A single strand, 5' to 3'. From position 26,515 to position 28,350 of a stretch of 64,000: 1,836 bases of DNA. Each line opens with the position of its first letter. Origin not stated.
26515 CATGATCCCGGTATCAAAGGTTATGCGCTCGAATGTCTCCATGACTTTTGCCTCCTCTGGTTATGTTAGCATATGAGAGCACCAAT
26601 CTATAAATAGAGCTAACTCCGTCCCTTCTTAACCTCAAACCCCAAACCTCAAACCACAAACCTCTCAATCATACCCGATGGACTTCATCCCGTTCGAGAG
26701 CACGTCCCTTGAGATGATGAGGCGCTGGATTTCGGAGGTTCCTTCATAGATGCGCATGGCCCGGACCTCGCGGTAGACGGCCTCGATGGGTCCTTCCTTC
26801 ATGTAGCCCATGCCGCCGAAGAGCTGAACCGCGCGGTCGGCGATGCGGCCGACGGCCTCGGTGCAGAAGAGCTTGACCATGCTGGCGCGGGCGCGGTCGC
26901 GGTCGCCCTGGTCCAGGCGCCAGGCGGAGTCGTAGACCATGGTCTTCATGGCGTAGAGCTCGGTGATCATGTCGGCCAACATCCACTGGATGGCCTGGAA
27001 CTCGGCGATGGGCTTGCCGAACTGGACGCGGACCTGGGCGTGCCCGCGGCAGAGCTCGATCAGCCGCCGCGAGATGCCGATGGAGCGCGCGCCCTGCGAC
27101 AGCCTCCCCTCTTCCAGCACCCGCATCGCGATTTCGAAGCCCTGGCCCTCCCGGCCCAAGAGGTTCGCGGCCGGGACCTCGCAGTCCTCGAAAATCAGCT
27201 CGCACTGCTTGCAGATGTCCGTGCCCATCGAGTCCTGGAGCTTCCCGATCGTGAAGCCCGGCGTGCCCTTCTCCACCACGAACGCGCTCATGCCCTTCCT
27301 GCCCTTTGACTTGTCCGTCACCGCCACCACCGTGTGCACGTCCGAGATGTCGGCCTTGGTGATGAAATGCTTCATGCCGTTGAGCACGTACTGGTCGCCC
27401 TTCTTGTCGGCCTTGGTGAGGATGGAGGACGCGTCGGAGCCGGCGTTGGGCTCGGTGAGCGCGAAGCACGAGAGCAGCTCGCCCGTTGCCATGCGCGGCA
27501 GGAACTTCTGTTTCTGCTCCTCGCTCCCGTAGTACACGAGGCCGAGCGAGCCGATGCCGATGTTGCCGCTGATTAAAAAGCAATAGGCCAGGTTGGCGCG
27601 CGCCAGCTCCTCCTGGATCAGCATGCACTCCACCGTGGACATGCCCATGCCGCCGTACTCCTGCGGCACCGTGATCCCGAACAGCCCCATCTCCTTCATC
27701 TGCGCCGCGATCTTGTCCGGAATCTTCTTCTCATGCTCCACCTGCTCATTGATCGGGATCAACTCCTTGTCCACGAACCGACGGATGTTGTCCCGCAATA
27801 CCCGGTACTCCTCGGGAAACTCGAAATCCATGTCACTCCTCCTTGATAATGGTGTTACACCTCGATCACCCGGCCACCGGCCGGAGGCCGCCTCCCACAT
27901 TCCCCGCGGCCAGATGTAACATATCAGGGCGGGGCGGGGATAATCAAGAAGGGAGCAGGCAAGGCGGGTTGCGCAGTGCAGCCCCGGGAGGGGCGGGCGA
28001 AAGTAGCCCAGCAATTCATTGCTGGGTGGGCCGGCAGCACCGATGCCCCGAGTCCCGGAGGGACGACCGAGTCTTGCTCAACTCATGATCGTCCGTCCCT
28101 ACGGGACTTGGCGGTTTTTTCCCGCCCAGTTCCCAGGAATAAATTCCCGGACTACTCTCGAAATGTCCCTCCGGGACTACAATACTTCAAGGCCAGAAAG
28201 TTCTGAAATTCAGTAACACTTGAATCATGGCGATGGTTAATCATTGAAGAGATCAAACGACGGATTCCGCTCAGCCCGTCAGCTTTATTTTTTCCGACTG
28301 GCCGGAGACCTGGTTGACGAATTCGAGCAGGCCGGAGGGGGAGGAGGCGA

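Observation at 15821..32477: REP-like triple-hairpin element (about 100 bp), five copies, always 3' of a gene and in fixed orientation relative to it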

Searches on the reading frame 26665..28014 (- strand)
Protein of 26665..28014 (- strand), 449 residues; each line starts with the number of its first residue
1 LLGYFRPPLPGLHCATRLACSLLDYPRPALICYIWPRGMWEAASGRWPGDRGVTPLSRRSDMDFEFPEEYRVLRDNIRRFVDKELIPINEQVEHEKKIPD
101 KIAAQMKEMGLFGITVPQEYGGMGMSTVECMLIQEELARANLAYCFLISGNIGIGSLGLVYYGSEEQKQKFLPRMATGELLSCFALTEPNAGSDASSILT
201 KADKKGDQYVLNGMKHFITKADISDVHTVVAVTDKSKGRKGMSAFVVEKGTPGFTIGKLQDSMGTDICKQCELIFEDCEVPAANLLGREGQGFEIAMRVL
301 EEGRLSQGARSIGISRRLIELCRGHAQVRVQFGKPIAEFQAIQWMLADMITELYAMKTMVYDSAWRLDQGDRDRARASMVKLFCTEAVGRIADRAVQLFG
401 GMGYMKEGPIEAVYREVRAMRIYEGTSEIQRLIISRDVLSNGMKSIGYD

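Call 86: search_protein_families(library=pfam, proteins=[window:26665-28014:-], max_evalue=0.001)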
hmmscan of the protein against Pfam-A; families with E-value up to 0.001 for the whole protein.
window:26665-28014:- (449 aa): 7 families
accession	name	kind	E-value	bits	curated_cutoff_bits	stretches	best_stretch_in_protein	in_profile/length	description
PF00441.29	Acyl-CoA_dh_1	-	1.7e-51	174.8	22.4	1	290-438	1-149/150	Acyl-CoA dehydrogenase, C-terminal domain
PF02771.21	Acyl-CoA_dh_N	-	1.6e-34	119.1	22.9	1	68-179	2-113/113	Acyl-CoA dehydrogenase, N-terminal domain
PF02770.24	Acyl-CoA_dh_M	-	1.3e-28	99.5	33.3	1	183-278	1-97/97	Acyl-CoA dehydrogenase, middle domain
PF08028.16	Acyl-CoA_dh_2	-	5.6e-16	59.5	22.7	1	306-427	2-133/134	Acyl-CoA dehydrogenase, C-terminal domain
PF22924.1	ACOX_C_alpha1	-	6.2e-06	26.5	27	1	336-429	62-159/169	Acyl-CoA oxidase, C-alpha1 domain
PF21263.2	Acyl-CoA-dh_C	-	0.00012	22.8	27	1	331-397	16-76/96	Acyl-CoA dehydrogenase, C-terminal domain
PF21343.2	ACAD9-ACADV_C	-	0.00083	20.1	27.8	0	330-394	26-91/120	ACAD9/ACADV, C-terminal domain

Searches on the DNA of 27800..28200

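Call 20: search_rna_families(source=window, start=27800, end=28200, threshold=evalue, max_evalue=1, show_alignments=2)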
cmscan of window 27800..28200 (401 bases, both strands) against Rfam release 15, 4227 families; matches with E-value up to 1: 2.
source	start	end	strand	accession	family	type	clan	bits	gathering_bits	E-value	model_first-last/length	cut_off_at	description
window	27980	28026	-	RF01687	Acido-Lenti-1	Gene; sRNA;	-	41.3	37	3.9e-08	1-46/46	no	Acido-Lenti-1 RNA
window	28132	28178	+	RF01687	Acido-Lenti-1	Gene; sRNA;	-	20.5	37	0.017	1-46/46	no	Acido-Lenti-1 RNA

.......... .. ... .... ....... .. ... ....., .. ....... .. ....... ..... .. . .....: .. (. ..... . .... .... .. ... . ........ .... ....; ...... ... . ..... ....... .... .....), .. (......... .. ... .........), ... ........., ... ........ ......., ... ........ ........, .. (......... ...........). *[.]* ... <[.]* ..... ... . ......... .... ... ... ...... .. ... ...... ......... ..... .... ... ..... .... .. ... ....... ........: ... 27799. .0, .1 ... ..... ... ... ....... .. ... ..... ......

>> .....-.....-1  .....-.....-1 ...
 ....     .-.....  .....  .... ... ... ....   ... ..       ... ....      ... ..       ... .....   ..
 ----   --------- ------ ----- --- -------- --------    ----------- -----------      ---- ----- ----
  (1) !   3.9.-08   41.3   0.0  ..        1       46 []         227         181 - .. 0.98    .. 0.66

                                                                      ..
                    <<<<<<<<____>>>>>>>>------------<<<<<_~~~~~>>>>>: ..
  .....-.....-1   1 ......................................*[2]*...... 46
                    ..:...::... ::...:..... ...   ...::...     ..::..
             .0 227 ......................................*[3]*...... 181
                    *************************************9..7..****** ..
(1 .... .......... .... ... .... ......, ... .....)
